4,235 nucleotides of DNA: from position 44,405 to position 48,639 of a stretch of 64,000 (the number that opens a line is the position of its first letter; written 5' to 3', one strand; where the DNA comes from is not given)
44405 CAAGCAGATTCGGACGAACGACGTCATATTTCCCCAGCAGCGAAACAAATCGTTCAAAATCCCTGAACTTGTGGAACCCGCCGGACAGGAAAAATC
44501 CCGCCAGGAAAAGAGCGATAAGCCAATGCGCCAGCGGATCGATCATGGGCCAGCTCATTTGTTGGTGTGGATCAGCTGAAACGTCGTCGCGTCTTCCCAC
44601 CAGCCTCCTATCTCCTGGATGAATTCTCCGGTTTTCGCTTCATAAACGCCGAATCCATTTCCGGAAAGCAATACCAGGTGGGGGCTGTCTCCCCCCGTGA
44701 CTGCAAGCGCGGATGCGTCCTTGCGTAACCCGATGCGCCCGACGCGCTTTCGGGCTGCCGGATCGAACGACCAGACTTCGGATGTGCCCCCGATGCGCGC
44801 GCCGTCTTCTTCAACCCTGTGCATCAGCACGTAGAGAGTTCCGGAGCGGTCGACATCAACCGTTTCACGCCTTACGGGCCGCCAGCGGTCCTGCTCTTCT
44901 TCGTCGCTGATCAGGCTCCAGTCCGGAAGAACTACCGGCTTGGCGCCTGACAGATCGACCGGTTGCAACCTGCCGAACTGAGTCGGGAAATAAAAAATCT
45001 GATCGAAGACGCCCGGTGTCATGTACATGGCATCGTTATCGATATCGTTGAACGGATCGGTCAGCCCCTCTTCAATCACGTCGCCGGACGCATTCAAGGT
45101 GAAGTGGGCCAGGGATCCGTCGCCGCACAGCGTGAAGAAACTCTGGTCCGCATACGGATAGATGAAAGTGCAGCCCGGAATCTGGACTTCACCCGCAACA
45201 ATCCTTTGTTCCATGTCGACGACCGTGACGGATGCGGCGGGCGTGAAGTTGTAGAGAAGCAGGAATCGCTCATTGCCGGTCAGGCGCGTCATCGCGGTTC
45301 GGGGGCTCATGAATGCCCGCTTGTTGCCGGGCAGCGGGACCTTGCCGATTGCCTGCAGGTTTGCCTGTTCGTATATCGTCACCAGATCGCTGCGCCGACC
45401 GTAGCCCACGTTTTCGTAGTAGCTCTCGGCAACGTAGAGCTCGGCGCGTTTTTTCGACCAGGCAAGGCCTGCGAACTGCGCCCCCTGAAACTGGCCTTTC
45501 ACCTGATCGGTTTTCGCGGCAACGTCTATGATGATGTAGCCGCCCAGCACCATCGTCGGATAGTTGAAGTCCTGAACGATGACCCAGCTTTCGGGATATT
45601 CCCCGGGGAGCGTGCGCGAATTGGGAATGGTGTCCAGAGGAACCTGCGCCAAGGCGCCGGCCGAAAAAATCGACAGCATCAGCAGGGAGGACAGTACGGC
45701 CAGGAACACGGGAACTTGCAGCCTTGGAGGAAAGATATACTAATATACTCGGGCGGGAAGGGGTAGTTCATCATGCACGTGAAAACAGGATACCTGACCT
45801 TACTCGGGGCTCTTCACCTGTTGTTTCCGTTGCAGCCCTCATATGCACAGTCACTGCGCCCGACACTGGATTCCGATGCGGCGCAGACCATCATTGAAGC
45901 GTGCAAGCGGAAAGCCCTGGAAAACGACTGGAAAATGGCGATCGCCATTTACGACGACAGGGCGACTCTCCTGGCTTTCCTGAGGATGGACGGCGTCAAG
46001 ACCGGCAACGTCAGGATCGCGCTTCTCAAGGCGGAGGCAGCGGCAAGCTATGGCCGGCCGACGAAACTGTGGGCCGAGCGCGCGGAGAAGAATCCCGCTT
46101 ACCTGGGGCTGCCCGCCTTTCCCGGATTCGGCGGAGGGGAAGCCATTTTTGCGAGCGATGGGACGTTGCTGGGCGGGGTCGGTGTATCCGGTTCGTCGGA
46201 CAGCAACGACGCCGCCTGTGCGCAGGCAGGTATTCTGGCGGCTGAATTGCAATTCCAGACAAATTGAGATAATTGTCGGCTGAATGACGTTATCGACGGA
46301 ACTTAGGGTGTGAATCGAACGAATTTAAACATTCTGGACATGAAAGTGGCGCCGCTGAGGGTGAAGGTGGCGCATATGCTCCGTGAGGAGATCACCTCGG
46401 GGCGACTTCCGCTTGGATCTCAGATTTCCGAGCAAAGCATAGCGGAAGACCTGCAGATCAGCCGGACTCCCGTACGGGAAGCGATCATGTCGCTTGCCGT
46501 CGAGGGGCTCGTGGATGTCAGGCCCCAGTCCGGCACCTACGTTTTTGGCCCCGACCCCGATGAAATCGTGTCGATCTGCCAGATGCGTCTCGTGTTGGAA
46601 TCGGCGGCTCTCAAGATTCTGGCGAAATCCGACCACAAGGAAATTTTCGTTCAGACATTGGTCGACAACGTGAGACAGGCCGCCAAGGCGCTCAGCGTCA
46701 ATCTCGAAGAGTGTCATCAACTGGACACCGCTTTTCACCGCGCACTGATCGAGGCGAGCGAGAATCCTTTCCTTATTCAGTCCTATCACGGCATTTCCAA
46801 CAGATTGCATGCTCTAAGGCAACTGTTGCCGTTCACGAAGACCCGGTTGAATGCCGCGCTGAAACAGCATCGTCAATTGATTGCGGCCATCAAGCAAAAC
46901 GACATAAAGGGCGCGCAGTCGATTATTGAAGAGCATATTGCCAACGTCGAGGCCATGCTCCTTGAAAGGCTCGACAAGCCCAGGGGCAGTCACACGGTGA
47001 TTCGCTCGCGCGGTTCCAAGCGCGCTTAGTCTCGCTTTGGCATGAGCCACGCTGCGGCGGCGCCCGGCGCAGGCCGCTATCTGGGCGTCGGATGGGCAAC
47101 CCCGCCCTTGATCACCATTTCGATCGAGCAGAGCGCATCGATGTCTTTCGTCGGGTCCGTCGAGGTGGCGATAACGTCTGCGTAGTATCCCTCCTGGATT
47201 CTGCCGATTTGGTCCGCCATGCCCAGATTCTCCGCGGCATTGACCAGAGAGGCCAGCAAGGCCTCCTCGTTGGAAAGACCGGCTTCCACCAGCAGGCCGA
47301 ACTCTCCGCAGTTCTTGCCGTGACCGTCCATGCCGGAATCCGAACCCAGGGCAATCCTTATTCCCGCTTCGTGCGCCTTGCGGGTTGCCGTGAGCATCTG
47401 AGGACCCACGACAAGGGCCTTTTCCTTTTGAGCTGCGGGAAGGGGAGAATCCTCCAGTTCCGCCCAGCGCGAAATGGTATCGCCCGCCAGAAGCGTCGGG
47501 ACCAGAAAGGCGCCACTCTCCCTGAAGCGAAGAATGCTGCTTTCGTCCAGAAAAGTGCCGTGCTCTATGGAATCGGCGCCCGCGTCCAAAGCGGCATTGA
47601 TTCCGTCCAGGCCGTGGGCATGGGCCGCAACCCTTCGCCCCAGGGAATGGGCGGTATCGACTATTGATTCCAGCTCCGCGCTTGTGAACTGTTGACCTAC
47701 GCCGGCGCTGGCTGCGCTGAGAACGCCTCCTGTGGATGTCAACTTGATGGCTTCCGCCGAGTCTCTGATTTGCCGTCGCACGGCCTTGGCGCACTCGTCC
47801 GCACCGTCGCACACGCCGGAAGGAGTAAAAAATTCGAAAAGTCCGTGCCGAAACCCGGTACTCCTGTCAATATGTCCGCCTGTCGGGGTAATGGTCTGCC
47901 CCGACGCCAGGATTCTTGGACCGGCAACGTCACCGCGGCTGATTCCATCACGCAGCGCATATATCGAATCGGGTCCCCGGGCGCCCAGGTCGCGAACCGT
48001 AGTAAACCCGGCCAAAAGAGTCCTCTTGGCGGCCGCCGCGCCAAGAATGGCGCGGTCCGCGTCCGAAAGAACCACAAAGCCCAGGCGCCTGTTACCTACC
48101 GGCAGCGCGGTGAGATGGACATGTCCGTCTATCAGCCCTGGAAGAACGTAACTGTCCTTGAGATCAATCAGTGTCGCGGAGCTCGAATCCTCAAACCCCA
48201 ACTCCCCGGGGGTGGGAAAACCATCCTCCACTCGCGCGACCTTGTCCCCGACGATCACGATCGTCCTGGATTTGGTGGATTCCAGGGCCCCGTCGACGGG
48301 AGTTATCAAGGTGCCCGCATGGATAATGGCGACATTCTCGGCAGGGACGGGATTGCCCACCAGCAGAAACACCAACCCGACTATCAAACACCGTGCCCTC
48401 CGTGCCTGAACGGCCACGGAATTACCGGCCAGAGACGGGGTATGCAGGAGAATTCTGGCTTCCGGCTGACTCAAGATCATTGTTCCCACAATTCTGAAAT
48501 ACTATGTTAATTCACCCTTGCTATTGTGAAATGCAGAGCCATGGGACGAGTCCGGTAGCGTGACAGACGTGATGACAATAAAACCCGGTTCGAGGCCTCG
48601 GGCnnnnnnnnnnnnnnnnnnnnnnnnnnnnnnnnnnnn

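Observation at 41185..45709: mauB-E-D-A type TTQ amine dehydrogenase operon with no mauF, amicyanin or mauG, and a different gene in the electron-acceptor slot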

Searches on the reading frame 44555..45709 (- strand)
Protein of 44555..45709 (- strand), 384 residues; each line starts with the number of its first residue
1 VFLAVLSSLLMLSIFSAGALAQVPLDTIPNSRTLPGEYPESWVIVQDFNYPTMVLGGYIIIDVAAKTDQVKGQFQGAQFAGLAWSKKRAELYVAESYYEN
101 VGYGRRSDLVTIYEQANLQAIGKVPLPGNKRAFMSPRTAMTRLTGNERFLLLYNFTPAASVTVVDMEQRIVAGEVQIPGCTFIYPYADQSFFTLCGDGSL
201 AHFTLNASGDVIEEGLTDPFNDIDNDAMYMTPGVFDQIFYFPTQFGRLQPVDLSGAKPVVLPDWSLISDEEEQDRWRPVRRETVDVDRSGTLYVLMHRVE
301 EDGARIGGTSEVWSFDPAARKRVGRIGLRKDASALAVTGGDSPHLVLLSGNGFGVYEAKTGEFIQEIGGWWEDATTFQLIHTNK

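Call 3: search_protein_families(library=pfam, proteins=[window:44555-45709:-], max_evalue=0.01)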
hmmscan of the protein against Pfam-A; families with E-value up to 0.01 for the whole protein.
window:44555-45709:- (384 aa): 1 family
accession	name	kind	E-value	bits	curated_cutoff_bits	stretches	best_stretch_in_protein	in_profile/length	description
PF06433.17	Me-amine-dh_H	-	2.2e-31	109.5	21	1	65-366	24-328/343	Methylamine dehydrogenase heavy chain (MADH)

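Call 4: search_protein_families(library=ncbifam, proteins=[window:44555-45709:-], max_evalue=0.01)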
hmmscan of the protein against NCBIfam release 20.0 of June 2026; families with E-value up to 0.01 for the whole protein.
window:44555-45709:- (384 aa): 1 family
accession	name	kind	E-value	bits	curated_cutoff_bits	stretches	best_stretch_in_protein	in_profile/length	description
TIGR02658.1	TTQ_MADH_Hv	equivalog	3.3e-34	118.3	454.45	1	45-367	24-344/358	methylamine dehydrogenase (amicyanin) large subunit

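Call 6: search_solved_structures(query=window:44555-45709:-, show_alignments=2, max_evalue=0.01)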
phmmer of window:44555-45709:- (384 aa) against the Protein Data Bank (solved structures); distinct sequences matched with E-value up to 0.01: 14.
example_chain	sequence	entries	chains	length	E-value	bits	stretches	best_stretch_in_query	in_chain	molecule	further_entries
2h3x_A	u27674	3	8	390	3.3e-32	114.9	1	79-360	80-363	Aromatic Amine Dehydrogenase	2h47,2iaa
2i0s_A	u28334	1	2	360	4.9e-32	114.3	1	85-360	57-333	Aromatic amine dehydrogenase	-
2agl_A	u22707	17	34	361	5e-32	114.3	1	85-360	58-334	Aromatic amine dehydrogenase | Aromatic amine dehydrogenase; chain A, B | AROMATIC AMINE DEHYDROGENASE ALPHA SUBUNIT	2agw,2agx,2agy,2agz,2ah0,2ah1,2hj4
2q7q_A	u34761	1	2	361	5e-32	114.3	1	85-360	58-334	Aralkylamine dehydrogenase heavy chain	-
2hkm_A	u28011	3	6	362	5e-32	114.3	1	85-360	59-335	Aromatic amine dehydrogenase | Aromatic amine dehydrogenase, large subunit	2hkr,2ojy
2hxc_A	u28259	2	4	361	6.7e-32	113.9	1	85-360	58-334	Aromatic amine dehydrogenase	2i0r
1mg2_A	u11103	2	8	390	2.2e-24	89.2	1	85-367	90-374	Methylamine dehydrogenase, heavy chain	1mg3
2bbk_H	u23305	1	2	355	2.3e-24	89.1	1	92-367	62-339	METHYLAMINE DEHYDROGENASE (HEAVY SUBUNIT)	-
4y5r_D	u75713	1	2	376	2.5e-24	89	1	91-367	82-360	Methylamine dehydrogenase heavy chain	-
3pxw_D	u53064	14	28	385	2.6e-24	88.9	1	91-367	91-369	Methylamine dehydrogenase heavy chain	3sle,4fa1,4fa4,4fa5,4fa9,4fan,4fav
2gc4_A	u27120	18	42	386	2.7e-24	88.9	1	91-367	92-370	Methylamine dehydrogenase heavy chain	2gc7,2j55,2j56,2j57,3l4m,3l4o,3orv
2mta_H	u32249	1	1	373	4.7e-24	88.1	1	91-367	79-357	METHYLAMINE DEHYDROGENASE (HEAVY SUBUNIT)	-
3c75_H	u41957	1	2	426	3.5e-21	78.6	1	90-367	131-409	Methylamine dehydrogenase heavy chain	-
1mae_H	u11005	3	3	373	1.7e-13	53.3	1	69-363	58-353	METHYLAMINE DEHYDROGENASE (HEAVY SUBUNIT)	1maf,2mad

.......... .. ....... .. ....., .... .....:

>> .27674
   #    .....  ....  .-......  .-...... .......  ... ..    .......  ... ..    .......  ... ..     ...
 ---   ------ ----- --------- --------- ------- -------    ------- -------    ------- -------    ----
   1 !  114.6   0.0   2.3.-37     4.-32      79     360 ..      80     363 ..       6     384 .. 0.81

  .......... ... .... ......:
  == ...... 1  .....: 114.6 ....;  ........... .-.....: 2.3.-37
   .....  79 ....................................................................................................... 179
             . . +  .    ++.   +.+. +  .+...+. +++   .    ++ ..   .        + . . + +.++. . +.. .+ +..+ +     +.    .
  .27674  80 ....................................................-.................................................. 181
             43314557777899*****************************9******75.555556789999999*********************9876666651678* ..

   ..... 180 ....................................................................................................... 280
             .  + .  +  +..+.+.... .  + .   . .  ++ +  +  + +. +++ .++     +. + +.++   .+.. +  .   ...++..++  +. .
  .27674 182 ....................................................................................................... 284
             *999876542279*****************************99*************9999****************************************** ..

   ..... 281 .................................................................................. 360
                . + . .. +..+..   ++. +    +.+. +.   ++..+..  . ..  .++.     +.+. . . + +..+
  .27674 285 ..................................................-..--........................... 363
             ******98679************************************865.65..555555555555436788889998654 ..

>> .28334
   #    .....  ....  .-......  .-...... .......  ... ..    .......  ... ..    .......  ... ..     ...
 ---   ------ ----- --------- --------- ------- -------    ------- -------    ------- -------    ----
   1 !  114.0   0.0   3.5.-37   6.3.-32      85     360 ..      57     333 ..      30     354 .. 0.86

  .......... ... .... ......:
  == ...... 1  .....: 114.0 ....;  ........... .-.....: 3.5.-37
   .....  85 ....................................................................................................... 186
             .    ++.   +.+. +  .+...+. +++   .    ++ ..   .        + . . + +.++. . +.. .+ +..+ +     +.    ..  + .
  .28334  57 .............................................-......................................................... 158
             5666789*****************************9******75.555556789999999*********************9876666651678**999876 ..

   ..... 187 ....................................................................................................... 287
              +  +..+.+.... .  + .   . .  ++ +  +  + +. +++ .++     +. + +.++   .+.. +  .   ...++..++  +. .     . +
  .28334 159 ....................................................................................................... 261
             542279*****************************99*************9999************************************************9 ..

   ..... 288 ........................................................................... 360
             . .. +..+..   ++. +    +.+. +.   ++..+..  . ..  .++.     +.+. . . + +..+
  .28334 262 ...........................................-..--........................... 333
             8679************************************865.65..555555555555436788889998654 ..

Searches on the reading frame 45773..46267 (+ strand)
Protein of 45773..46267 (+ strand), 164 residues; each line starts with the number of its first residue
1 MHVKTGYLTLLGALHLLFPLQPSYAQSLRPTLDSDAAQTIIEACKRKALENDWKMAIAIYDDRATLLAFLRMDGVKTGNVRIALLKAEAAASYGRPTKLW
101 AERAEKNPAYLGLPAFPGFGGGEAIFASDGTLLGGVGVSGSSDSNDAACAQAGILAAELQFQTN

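Call 3: search_protein_families(library=pfam, proteins=[window:45773-46267:+], max_evalue=0.01)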
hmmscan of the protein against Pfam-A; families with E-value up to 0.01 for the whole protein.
window:45773-46267:+ (164 aa): 1 family
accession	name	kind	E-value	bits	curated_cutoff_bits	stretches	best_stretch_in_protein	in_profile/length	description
PF03928.20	HbpS-like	-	1.8e-29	102.8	25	1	32-154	1-127/128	Haem degrading protein HbpS-like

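Call 4: search_protein_families(library=ncbifam, proteins=[window:45773-46267:+], max_evalue=0.01)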
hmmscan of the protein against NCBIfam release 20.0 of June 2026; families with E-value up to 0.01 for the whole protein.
window:45773-46267:+ (164 aa): 1 family
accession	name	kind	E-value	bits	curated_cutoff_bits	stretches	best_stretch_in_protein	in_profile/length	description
NF007275.0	PRK09732.1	equivalog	3e-14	53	246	1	33-153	8-128/134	hypothetical protein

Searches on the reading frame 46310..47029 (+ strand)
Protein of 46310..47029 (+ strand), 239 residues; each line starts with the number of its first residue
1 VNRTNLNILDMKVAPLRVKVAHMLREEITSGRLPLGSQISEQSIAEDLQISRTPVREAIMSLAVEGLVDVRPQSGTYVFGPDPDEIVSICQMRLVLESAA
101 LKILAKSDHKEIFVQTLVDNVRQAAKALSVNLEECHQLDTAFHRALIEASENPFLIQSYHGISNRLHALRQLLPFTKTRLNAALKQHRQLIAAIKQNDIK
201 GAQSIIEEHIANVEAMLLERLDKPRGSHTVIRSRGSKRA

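Call 3: search_protein_families(library=pfam, proteins=[window:46310-47029:+], max_evalue=0.01)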
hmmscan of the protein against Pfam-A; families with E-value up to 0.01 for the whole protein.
window:46310-47029:+ (239 aa): 2 families
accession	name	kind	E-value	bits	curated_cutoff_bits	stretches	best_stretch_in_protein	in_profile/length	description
PF07729.17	FCD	-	1.4e-21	77.6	24.3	1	89-211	2-124/125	FCD domain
PF00392.27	GntR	-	1.3e-18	66.8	27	1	18-78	3-64/64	Bacterial regulatory proteins, gntR family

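Call 66: search_protein_families(library=ncbifam, proteins=[window:46310-47029:+], max_evalue=0.001)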
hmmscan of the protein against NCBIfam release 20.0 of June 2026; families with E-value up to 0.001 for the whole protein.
window:46310-47029:+ (239 aa): 19 families
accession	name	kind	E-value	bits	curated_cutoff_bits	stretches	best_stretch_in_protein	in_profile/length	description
TIGR03338.1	phnR_burk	equivalog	3.4e-24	85.6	271.5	1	15-212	11-208/212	phosphonate utilization associated transcriptional regulator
NF003011.0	PRK03837.1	subfamily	5.5e-19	68.7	260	2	82-216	100-232/241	transcriptional regulator NanR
NF007741.0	PRK10421.1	equivalog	4.6e-16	59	311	2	113-225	127-240/262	transcriptional regulator LldR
NF007588.0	PRK10225.1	equivalog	1.6e-12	47.3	442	1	20-219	14-233/257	Uxu operon transcriptional regulator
NF008504.0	PRK11414.1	equivalog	2.8e-12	46.8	225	1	11-216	7-214/221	GntR family transcriptional regulator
NF008571.0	PRK11523.1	equivalog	2.8e-12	46.6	396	1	17-85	10-79/258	transcriptional regulator ExuR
TIGR02018.2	his_ut_repres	equivalog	8.3e-09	35.1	220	1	19-85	3-70/226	histidine utilization transcriptional repressor HutC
NF007442.0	PRK09990.1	equivalog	8.6e-09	35.2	301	1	80-220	91-238/256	transcriptional regulator GlcC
NF008576.0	PRK11534.1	equivalog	1.1e-08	35.1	218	1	22-211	14-211/225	DNA-binding transcriptional regulator CsiR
NF007001.0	PRK09464.1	equivalog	1.3e-08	34.8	330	1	22-78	17-74/254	pyruvate dehydrogenase complex transcriptional repressor PdhR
NF052282.1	PLP_TF_PdxR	equivalog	5.3e-08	32.3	320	1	15-79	1-66/448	MocR-like pyridoxine biosynthesis transcription factor PdxR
TIGR02325.1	C_P_lyase_phnF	equivalog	1.4e-07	31.3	156.8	1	19-79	12-73/238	phosphonate metabolism transcriptional regulator PhnF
NF052290.2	MocR_like_YczR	exception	1.7e-07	30.3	487.4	1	14-85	18-90/458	MocR-like transcription factor YczR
NF052281.1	rhizopine_MocR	equivalog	2.2e-06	26.6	650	1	12-79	15-83/479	rhizopine catabolism transcriptional regulator MocR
NF007292.0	PRK09764.1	equivalog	5.6e-05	22.4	281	1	13-78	3-69/240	GntR family transcriptional regulator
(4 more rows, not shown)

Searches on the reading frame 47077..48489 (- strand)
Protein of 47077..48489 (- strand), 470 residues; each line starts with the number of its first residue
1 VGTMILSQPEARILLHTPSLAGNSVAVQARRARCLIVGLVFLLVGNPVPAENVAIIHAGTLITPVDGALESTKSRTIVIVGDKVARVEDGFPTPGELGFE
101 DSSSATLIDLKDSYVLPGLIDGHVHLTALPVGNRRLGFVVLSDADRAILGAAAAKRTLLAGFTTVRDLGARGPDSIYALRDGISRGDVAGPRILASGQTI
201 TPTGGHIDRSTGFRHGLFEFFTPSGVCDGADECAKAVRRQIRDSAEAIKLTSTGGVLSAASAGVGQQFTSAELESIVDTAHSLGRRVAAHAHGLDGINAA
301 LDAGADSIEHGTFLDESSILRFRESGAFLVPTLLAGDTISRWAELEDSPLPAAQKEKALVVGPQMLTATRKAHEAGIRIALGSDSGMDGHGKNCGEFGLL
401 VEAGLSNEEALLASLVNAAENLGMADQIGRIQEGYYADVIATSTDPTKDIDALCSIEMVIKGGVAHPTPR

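Call 3: search_protein_families(library=pfam, proteins=[window:47077-48489:-], max_evalue=0.01)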
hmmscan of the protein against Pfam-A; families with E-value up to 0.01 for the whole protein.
window:47077-48489:- (470 aa): 2 families
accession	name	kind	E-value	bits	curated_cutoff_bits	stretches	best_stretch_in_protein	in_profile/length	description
PF01979.26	Amidohydro_1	-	2.9e-45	155.5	25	1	114-463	1-342/345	Amidohydrolase family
PF07969.17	Amidohydro_3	-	9.1e-13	48.9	29.7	2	247-448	232-450/472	Amidohydrolase family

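Call 64: search_solved_structures(query=window:47077-48489:-, max_evalue=1e-10)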
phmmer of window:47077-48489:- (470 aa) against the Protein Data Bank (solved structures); distinct sequences matched with E-value up to 1e-10: 20.
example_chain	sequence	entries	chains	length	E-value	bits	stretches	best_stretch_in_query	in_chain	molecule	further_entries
9kov_A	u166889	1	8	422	4.7e-91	309.2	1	50-465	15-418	trum-mut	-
2qs8_A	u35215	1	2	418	1.1e-81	278.4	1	51-466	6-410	Xaa-Pro Dipeptidase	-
8ihq_A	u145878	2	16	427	3.9e-77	263.4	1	41-466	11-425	Amidohydrolase family protein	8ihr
8ihs_A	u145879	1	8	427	1.6e-76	261.3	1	41-466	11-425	Amidohydrolase family protein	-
8j85_A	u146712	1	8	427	2.7e-76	260.6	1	41-466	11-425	Amidohydrolase family protein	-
9l36_A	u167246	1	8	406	5.6e-75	256.3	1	100-466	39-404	Amidohydrolase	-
9l6p_A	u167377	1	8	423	6.8e-75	256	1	74-469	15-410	LlADH-WT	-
8yag_A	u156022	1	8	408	1.7e-74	254.7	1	98-464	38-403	Imidazolonepropionase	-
8yak_A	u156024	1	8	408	8.7e-74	252.3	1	98-464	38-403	Imidazolonepropionase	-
9l2t_G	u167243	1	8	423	9.3e-74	252.2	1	74-469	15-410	Amide hydrolase LlADH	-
9l2o_B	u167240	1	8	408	1.4e-73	251.7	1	98-464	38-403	Imidazolonepropionase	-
3be7_A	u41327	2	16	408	2.6e-61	211.2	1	95-465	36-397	Zn-dependent arginine carboxypeptidase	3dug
3mtw_A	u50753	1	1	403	7.6e-60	206.4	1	87-465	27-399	L-Arginine carboxypeptidase Cc2672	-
3mkv_A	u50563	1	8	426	2.6e-44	155.2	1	87-454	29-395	PUTATIVE AMIDOHYDROLASE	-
3feq_A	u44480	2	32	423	3.8e-40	141.5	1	78-454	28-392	PUTATIVE AMIDOHYDROLASE | PROLIDASE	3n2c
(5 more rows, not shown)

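Call 66: search_protein_families(library=ncbifam, proteins=[window:47077-48489:-], max_evalue=0.001)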
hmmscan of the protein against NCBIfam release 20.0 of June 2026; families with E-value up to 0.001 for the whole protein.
window:47077-48489:- (470 aa): 18 families
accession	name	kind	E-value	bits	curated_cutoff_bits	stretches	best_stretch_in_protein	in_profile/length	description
NF051886.1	XaaProDiPepCaul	equivalog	7.3e-93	311.7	500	1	57-464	3-395/398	Xaa-Pro dipeptidase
TIGR01224.1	hutI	equivalog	7.7e-12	44.7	298.15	1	267-451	193-360/377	imidazolonepropionase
NF006689.0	PRK09237.1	equivalog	6.4e-10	38.1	371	1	55-183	6-107/383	amidohydrolase/deacetylase family metallohydrolase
NF006056.0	PRK08204.1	subfamily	4.6e-09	35.6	391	1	54-126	5-67/449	hypothetical protein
NF011990.0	PRK15446.2-6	subfamily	3e-07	29.5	233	0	54-124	3-64/390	alpha-D-ribose 1-methylphosphonate 5-triphosphate diphosphatase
TIGR02967.1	guan_deamin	equivalog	4.5e-07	29.2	375.4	0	371-446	283-364/401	guanine deaminase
NF005557.0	PRK07228.1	equivalog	3e-06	26.2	522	0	414-448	346-380/445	5'-deoxyadenosine deaminase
NF006679.0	PRK09228.1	subfamily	7.7e-06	24.9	351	0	103-127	56-80/433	guanine deaminase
NF006055.0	PRK08203.1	equivalog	2.6e-05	23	532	0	54-126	6-71/455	8-oxoguanine deaminase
TIGR03178.1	allantoinase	equivalog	4e-05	22.6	357.85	1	72-127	15-61/441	allantoinase AllB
NF006549.0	PRK09045.1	equivalog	5.5e-05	22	540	0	405-443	341-379/444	TRZ/ATZ family hydrolase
NF002668.0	PRK02382.1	equivalog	7.7e-05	21.6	452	0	68-126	7-57/436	dihydroorotase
NF009060.0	PRK12394.1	equivalog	9.3e-05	21.4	442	0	56-126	7-65/381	metallo-dependent hydrolase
NF004636.0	PRK05985.1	subfamily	0.00015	20.7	408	1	71-133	14-68/398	amidohydrolase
TIGR01178.1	ade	equivalog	0.00018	20.1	472.5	0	77-126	22-59/552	adenine deaminase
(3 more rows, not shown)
